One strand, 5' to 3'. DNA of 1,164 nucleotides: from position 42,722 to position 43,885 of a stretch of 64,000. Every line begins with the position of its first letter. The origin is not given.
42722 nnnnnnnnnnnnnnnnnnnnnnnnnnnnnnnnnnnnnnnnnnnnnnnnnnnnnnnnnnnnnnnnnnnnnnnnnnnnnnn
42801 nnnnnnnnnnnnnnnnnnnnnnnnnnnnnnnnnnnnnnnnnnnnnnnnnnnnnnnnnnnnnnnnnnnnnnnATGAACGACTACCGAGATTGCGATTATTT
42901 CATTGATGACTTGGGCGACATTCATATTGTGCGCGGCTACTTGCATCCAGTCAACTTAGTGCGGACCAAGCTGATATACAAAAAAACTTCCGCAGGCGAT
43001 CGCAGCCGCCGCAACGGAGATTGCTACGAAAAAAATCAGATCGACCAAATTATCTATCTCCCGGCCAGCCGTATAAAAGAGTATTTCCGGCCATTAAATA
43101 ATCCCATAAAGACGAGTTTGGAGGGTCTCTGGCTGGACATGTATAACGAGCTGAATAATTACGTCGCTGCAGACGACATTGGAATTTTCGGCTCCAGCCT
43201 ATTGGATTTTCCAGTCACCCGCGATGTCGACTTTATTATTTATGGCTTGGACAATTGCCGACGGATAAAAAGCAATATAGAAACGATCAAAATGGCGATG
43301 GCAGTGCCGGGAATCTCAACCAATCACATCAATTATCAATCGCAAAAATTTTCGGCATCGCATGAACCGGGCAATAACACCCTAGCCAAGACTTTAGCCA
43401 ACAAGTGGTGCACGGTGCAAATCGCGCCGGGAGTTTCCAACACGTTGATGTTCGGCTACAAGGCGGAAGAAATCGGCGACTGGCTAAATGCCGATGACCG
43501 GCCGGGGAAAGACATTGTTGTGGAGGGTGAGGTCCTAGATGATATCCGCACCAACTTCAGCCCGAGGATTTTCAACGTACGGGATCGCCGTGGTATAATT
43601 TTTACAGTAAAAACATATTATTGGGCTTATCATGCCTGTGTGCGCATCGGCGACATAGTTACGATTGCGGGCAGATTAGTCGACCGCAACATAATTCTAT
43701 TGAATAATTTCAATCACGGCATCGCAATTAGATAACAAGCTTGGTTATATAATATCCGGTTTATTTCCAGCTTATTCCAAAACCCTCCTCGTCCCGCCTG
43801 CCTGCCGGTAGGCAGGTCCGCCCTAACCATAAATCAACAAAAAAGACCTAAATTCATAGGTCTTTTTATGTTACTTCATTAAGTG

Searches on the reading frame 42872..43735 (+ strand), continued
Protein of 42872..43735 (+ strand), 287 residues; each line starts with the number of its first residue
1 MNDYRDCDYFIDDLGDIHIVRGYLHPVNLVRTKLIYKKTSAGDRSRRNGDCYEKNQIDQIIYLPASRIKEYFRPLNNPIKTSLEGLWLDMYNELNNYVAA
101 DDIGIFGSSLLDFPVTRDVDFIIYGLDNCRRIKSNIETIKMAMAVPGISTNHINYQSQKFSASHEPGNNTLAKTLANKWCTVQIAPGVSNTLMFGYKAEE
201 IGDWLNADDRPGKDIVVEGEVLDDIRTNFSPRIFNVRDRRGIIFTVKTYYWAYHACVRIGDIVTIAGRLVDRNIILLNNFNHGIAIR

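Call 77: search_protein_families(library=pfam, proteins=[L027:2015-2878:-, L026:646-1296:+, L028:6304-6861:-, L027:3012-3491:+, L022:2238-2858:-, L029:661-1338:+, L025:1926-2864:-, L028:7515-7913:+], max_evalue=0.01)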
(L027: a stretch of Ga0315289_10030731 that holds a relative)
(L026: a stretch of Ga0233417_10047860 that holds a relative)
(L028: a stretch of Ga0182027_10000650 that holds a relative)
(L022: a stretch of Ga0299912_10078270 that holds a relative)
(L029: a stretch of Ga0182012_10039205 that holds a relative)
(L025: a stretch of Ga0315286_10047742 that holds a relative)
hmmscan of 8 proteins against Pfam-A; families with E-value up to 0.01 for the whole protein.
L027:2015-2878:- (287 aa): 2 families
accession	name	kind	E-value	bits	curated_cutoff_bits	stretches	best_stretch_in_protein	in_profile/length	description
PF24033.1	DUF7342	-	0.00041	20.8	31.6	1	17-91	16-91/150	Family of unknown function (DUF7342)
PF13091.12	PLDc_2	-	0.0034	17.6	27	1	130-260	3-129/132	PLD-like domain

L026:646-1296:+ (216 aa): 7 families
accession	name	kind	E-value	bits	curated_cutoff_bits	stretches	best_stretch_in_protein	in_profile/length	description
PF13649.12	Methyltransf_25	-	1.4e-14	55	27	1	59-147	1-97/97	Methyltransferase domain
PF08241.18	Methyltransf_11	-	2.5e-14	54.1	21.2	1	60-151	1-95/95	Methyltransferase domain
PF13847.12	Methyltransf_31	-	1.6e-08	34.8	27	1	57-155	5-113/145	Methyltransferase domain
PF08242.18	Methyltransf_12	-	2e-06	28.9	30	1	60-149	1-98/98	Methyltransferase domain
PF13489.12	Methyltransf_23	-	2.6e-05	24.4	27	1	40-186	6-154/164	Methyltransferase domain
PF05148.21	Methyltransf_8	-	0.00024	21.5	27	1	19-155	36-160/219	Hypothetical methyltransferase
PF01209.24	Ubie_methyltran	-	0.00032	20.6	20.1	1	47-151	39-151/233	ubiE/COQ5 methyltransferase family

L028:6304-6861:- (185 aa): 1 family
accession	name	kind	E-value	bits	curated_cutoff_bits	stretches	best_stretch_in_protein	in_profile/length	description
PF13521.12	AAA_28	-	4.4e-22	79.5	27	1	3-174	1-164/164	AAA domain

L027:3012-3491:+ (159 aa): 1 family
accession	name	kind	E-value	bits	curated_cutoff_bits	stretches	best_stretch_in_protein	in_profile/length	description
PF01928.26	CYTH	-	3.1e-11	43.9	23.2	1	2-130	3-150/179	CYTH domain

L022:2238-2858:- (206 aa): 2 families
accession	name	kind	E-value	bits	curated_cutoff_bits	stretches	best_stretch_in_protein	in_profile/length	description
PF13328.12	HD_4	-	1.1e-11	45.2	27.2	1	31-157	1-131/156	HD domain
PF01966.28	HD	-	2e-05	25.3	22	1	55-150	6-116/116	HD domain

L029:661-1338:+ (225 aa): 4 families
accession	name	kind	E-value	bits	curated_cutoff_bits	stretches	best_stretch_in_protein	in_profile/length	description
PF08241.18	Methyltransf_11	-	1.7e-05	25.8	21.2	1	44-136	1-94/95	Methyltransferase domain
PF13649.12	Methyltransf_25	-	0.00066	20.7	27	1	43-133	1-97/97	Methyltransferase domain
PF13847.12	Methyltransf_31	-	0.0007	19.7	27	1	39-141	3-113/145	Methyltransferase domain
PF08373.16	RAP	-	0.0069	16.8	24.2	0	126-155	24-53/58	RAP domain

L025:1926-2864:- (312 aa): 1 family
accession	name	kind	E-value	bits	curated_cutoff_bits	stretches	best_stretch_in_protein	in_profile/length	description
PF01959.21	DHQS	-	1.2e-68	232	22.2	1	42-311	68-343/344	3-dehydroquinate synthase II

L028:7515-7913:+ (132 aa): 0 families

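Call 82: find_related_loci(query=A2, collection=viral_contigs, flank=8000)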
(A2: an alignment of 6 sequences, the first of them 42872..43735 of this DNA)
Query A2 (287 aa) in viral_contigs; peptide patterns used: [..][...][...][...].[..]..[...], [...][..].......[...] (x = any residue, [..] = any of these).
59 stretches matched a pattern; 1 encode a relative of the query (tblastn E <= 1e-3); 1 distinct loci.
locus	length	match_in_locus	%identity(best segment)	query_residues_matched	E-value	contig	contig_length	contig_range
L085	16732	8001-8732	29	35-282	5e-26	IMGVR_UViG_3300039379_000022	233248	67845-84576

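Call 85: search_protein_families(library=ncbifam, proteins=[L014:5330-6199:+, L016:3372-4253:+, L009:8919-9884:+, L003:2733-3734:+, L027:2015-2878:-, L026:646-1296:+, L085:5640-6134:-, L022:2238-2858:-, L009:5271-6092:+], max_evalue=0.00001)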
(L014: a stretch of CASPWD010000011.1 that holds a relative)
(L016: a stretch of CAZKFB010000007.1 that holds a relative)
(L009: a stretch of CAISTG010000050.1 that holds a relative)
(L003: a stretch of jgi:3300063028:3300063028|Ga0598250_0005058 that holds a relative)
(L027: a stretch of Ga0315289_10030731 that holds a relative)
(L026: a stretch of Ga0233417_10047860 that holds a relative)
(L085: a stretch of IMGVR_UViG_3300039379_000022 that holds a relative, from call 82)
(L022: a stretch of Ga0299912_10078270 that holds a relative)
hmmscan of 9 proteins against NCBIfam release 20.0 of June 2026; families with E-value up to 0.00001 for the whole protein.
L014:5330-6199:+ (289 aa): 1 family
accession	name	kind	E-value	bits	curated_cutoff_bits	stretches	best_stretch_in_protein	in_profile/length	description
TIGR04380.1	myo_inos_iolG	equivalog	1.5e-06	27.3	355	1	47-103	60-116/330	inositol 2-dehydrogenase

L016:3372-4253:+ (293 aa): 1 family
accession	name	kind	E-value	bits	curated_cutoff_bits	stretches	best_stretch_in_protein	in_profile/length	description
NF040723.1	UDP-GlcNAcDh_Arch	equivalog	9.6e-08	31.9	450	1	7-102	8-106/302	UDP-N-acetylglucosamine 3-dehydrogenase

L009:8919-9884:+ (321 aa): 27 families (the best 25 are shown)
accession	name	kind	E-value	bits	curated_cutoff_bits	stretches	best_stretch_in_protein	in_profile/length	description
TIGR01179.1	galE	equivalog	1.7e-108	362.4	262.3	1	2-316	1-323/332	UDP-glucose 4-epimerase GalE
NF007956.0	PRK10675.1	subfamily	2.1e-72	244.1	394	1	1-303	1-315/338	UDP-glucose 4-epimerase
TIGR04180.1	EDH_00030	hypoth_equivalog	9e-36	123.4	475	1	3-304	1-296/297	NAD-dependent 4,6-dehydratase LegB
TIGR02197.1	heptose_epim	equivalog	1.3e-27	96.9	274.6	1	3-271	1-263/316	ADP-glyceromanno-heptose 6-epimerase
TIGR01181.1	dTDP_gluc_dehyt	equivalog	1.2e-24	87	365.1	1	2-318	1-311/321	dTDP-glucose 4,6-dehydratase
TIGR03466.1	HpnA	hypoth_equivalog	1.9e-21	76.3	367.65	1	1-140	1-139/327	hopanoid-associated sugar epimerase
NF042422.1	oxyalk_red_OleD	equivalog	1.7e-19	70.4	580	1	1-119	1-114/329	2-alkyl-3-oxoalkanoate reductase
NF042423.1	oxyalk_red_Shew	equivalog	2.4e-17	63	580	1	2-242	10-228/331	2-alkyl-3-oxoalkanoate reductase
NF008360.0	PRK11150.1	equivalog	1.2e-15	57.6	452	1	3-262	2-248/310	ADP-glyceromanno-heptose 6-epimerase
NF011728.1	PRK15181.1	equivalog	2.3e-15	56.5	760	1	3-318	18-337/348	Vi polysaccharide biosynthesis UDP-N-acetylglucosaminuronic acid C-4 epimerase TviC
NF043036.1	ErythonDh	equivalog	6.7e-15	55.1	325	1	1-153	1-163/321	D-erythronate dehydrogenase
NF052578.1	StrlDmthSdmBMthl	equivalog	1.9e-12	47.6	600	1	1-201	1-193/328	sterol demethylase protein SdmB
TIGR02622.1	CDP_4_6_dhtase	equivalog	2.3e-11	43.5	278.45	1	2-119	6-133/352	CDP-glucose 4,6-dehydratase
NF047922.1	GDPFucSynFcl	equivalog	6.3e-10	39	500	1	3-305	5-289/308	GDP-L-fucose synthase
NF041015.1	UDPsulfquin_syn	equivalog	2.3e-09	36.7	575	0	37-124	60-153/384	UDP-sulfoquinovose synthase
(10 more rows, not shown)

L003:2733-3734:+ (333 aa): 27 families (the best 25 are shown)
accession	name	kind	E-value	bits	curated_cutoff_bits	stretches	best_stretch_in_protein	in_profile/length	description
TIGR03162.1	ribazole_cobC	equivalog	8.1e-28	97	162.9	1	4-171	1-173/176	alpha-ribazole phosphatase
NF011580.0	PRK15004.1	equivalog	9.3e-24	84.6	250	1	3-180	2-187/203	adenosylcobalamin/alpha-ribazole phosphatase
NF038349.1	dPGM_arch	equivalog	2.9e-22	79.5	225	1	6-156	3-149/194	2,3-diphosphoglycerate-dependent phosphoglycerate mutase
NF045917.1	PhserinePhPspA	equivalog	8.2e-21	74.6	350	1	1-156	1-162/211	phosphoserine phosphatase PspA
NF005567.0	PRK07238.1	equivalog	3.8e-20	72.5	326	1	3-176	179-360/378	bifunctional RNase H/acid phosphatase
NF002901.0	PRK03482.1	equivalog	9.3e-17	61.4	261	1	1-178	1-186/215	2,3-diphosphoglycerate-dependent phosphoglycerate mutase GpmB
NF009994.0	PRK13463.1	equivalog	1.1e-15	58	277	1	4-179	5-189/203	phosphoserine phosphatase 1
NF002339.0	PRK01295.1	equivalog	1.1e-15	57.6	316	1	3-159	4-173/206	2,3-bisphosphoglycerate-dependent phosphoglycerate mutase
NF006530.0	PRK08999.1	equivalog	4.8e-14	52.1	245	1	197-312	10-121/315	Nudix family hydrolase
NF002217.0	PRK01112.1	equivalog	2.3e-13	50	320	1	1-65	1-65/228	2,3-bisphosphoglycerate-dependent phosphoglycerate mutase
TIGR03848.1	MSMEG_4193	subfamily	2.2e-12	46.8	203.85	1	5-176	3-186/204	MSMEG_4193 family putative phosphomutase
TIGR01258.1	pgm_1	subfamily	3.1e-12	46.4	81.7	1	3-97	2-101/245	2,3-bisphosphoglycerate-dependent phosphoglycerate mutase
NF010713.0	PRK14115.1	equivalog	1.4e-11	44.2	305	1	1-96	1-101/248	2,3-diphosphoglycerate-dependent phosphoglycerate mutase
NF009993.0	PRK13462.1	equivalog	2.5e-11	43.6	226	1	2-181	6-186/203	acid phosphatase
NF008044.0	PRK10776.1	equivalog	7.5e-11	42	148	1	219-317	28-124/130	8-oxo-dGTP diphosphatase MutT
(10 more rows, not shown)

L027:2015-2878:- (287 aa): 0 families

L026:646-1296:+ (216 aa): 9 families
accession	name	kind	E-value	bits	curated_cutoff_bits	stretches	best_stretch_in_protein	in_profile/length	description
NF045667.1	MTase_DVU1556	equivalog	1.9e-11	43.8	155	1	51-161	18-129/213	DVU_1556 family methyltransferase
TIGR02072.1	BioC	equivalog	9.2e-09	35.4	184.95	1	51-191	31-172/244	malonyl-ACP O-methyltransferase BioC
NF004452.0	PRK05785.1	equivalog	5.5e-08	32.6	207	1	17-127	12-123/228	hypothetical protein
NF001241.0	PRK00216.1-2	equivalog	7.1e-08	32.4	327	1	44-152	40-148/231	demethylmenaquinone methyltransferase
NF007610.0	PRK10258.1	equivalog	3.5e-07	29.8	342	1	49-148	36-135/251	malonyl-ACP O-methyltransferase BioC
NF043040.1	corrin_prot_MT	hypoth_equivalog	6.1e-07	29.1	180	1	46-152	33-148/216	corrinoid protein-associated methyltransferase CpaM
NF041820.1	daptide_MTase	equivalog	7.6e-07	28.8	175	1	47-171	29-162/243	daptide-type RiPP biosynthesis methyltransferase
NF045649.1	2X_seleno_MduS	exception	4.9e-06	25.7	380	1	41-149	28-145/338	methyltransferase domain-containing selenoprotein MduS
NF045825.1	FAmtase_mtf2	equivalog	8.1e-06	25.2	400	0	53-151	56-158/248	fatty-acid O-methyltransferase Mtf2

L085:5640-6134:- (164 aa): 3 families
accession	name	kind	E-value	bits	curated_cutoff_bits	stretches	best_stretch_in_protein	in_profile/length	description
TIGR00277.1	HDIG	domain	1.5e-10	40.8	27.6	1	41-119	4-81/84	HDIG domain-containing metalloprotein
NF009347.0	PRK12705.1-4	equivalog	2.9e-08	32.8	579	1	40-141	283-375/473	hypothetical protein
TIGR03319.1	RNase_Y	equivalog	1.4e-07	30.4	454.35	1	41-141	329-420/514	ribonuclease Y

L022:2238-2858:- (206 aa): 2 families
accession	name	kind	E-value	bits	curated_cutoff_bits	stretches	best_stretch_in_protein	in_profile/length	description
TIGR00691.1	spoT_relA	subfamily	1.2e-21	76.8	499.2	1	31-157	1-126/687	RelA/SpoT family protein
NF008303.0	PRK11092.1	equivalog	1.9e-17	62.7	947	1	27-169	22-161/702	bifunctional GTP diphosphokinase/guanosine-3',5'-bis pyrophosphate 3'-pyrophosphohydrolase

L009:5271-6092:+ (273 aa): 8 families
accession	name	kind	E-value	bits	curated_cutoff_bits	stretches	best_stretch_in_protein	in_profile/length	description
TIGR00048.1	rRNA_mod_RlmN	equivalog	1.8e-18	66.6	290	1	42-242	104-306/355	dual-specificity RNA methyltransferase RlmN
NF011034.0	PRK14464.1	equivalog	3.1e-15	55.8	422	1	47-226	97-271/348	RNA methyltransferase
NF011040.0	PRK14470.1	equivalog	2.5e-12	46.9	441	1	4-222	60-271/338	ribosomal RNA large subunit methyltransferase N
NF008396.0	PRK11194.1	equivalog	1.5e-10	40.5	633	1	47-196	111-259/379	dual-specificity RNA methyltransferase RlmN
NF000424.4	CfrAB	exception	3.3e-08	33.3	530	1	46-190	97-232/338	Cfr family 23S rRNA (adenine(2503)-C(8))-methyltransferase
TIGR04432.1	rSAM_Cfr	equivalog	1.6e-07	30.9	550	1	46-190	99-234/341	Cfr family 23S rRNA (adenine(2503)-C(8))-methyltransferase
NF011024.0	PRK14453.1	equivalog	3.4e-07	29.8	468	1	46-190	101-236/348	23S rRNA (adenine(2503)-C(8))-methyltransferase Cfr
NF011031.0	PRK14461.1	equivalog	8.3e-06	25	601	0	48-124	109-193/372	ribosomal RNA large subunit methyltransferase N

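Call 87: search_dna_similar(query=window:42872-43735:+, collection=plasmids, mode=protein, max_evalue=0.001, max_rows=10)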
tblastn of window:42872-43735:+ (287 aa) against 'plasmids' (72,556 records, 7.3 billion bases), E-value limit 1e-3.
No match.

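Call 88: fold_search(model_id=the predicted structure, library=viral)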
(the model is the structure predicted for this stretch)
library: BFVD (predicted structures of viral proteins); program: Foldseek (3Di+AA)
matches with E <= 10: 650; with E <= 0.001: 0
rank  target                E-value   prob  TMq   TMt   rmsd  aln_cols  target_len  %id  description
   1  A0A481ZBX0            1.3e-03  0.51  0.21  0.18  20.7       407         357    8  DNA ligase [Pithovirus LCPAC403]
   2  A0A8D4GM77            2.1e-03  0.23  0.17  0.12  20.5       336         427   10  (no name in the UniProt tables at hand)
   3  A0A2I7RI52            2.3e-03  0.38  0.22  0.16  23.5       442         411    8  (no name in the UniProt tables at hand)
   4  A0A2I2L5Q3            4.1e-03  1.00  0.16  0.06   3.5        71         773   20  ATP-dependent RecD-like DNA helicase [Orpheovirus IHUMI-LCC2]
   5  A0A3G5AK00            4.4e-03  0.23  0.18  0.13  20.1       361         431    7  DNA ligase [Solivirus sp.]
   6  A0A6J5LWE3            8.9e-03  0.35  0.17  0.21  17.4       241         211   11  Uncharacterized protein [uncultured Caudovirales phage]
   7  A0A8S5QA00            9.5e-03  0.15  0.17  0.14  24.9       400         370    8  DUF6575 domain-containing protein [Siphoviridae sp. ctoic9]
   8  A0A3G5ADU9            1.1e-02  1.00  0.18  0.12   5.5        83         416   22  Uncharacterized protein [Satyrvirus sp.]
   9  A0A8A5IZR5            1.4e-02  1.00  0.19  0.12   4.9        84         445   14  (no name in the UniProt tables at hand)
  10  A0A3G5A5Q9            1.4e-02  0.96  0.16  0.29  13.6        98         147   11  Uncharacterized protein [Hyperionvirus sp.]
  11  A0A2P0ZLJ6            1.8e-02  0.21  0.20  0.19  18.9       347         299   10  Putative ATP-dependent DNA ligase [Pseudomonas phage phiNV3]
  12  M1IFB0                1.8e-02  0.16  0.15  0.13  22.3       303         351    9  (no name in the UniProt tables at hand)
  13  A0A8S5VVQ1            2.2e-02  0.28  0.19  0.11  17.9       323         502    9  (no name in the UniProt tables at hand)
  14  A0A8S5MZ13            2.5e-02  0.99  0.20  0.33   4.6        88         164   19  Uncharacterized protein [Podoviridae sp. ctlSr7]
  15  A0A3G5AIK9            2.5e-02  0.85  0.17  0.06  15.0        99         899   14  ATP-dependent RecD-like DNA helicase [Solumvirus sp.]
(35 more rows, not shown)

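Call 89: search_dna_similar(query=L014:7905-8852:+, collection=phages, mode=protein, max_evalue=0.001, max_rows=10)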
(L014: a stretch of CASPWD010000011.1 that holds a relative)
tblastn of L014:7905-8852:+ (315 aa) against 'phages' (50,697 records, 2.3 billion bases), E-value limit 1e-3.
No match.

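Call 94: search_protein_families(library=pfam, proteins=[L017:3135-3443:+, L085:1355-1930:-, L085:8778-9470:-, L015:9701-10543:+, L014:8913-10025:+, L016:6833-7498:+, L012:7541-8062:+], max_evalue=0.001)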
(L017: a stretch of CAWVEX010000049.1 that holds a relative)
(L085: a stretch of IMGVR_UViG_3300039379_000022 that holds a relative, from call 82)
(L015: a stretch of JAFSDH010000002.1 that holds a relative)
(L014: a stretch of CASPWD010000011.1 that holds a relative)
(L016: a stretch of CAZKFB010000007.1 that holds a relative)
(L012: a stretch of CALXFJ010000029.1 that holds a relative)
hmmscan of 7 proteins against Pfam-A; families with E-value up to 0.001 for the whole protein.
L017:3135-3443:+ (102 aa): 1 family
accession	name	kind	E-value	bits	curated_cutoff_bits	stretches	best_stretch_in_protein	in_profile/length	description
PF00293.34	NUDIX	-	3.3e-16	59.9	21.1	1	5-97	6-106/134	NUDIX domain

L085:1355-1930:- (191 aa): 2 families
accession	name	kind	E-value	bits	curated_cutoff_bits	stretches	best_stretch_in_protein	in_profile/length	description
PF13328.12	HD_4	-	5.3e-17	62.4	27.2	1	10-134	1-129/156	HD domain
PF01966.28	HD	-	2.6e-05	24.9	22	1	30-128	1-115/116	HD domain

L085:8778-9470:- (230 aa): 0 families

L015:9701-10543:+ (280 aa): 1 family
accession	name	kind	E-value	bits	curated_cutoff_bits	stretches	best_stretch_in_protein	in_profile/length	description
PF11899.13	DUF3419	-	1.1e-10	41.7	28.2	1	30-148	9-131/385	Protein of unknown function (DUF3419)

L014:8913-10025:+ (370 aa): 0 families

L016:6833-7498:+ (221 aa): 1 family
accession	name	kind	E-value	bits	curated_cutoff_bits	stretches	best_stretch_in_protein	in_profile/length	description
PF03575.23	Peptidase_S51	-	7.1e-13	49.1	23.9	1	63-196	21-166/206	Peptidase family S51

L012:7541-8062:+ (173 aa): 0 families

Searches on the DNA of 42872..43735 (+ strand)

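Call 68: search_rna_families(sources=[L003, L004, L005, L007, L009, L012, L013, L014, L015, L016], threshold=gathering)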
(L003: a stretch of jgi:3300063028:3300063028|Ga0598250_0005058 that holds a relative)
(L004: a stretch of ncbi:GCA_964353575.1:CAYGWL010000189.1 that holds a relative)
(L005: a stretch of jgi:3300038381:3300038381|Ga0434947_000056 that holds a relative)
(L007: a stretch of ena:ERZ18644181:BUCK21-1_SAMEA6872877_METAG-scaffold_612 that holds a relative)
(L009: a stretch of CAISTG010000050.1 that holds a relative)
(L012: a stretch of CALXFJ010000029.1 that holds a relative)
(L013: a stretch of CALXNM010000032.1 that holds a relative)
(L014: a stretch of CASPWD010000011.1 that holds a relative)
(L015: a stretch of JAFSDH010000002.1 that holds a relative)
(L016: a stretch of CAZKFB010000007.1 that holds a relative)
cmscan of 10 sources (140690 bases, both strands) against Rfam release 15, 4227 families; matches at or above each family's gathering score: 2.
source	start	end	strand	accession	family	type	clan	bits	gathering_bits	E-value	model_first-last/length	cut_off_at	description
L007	14035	14109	-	RF00005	tRNA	Gene; tRNA;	CL00001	67.6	29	3.1e-12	1-71/71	no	tRNA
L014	14788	14871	-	RF00005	tRNA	Gene; tRNA;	CL00001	59.6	29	5e-10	1-71/71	no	tRNA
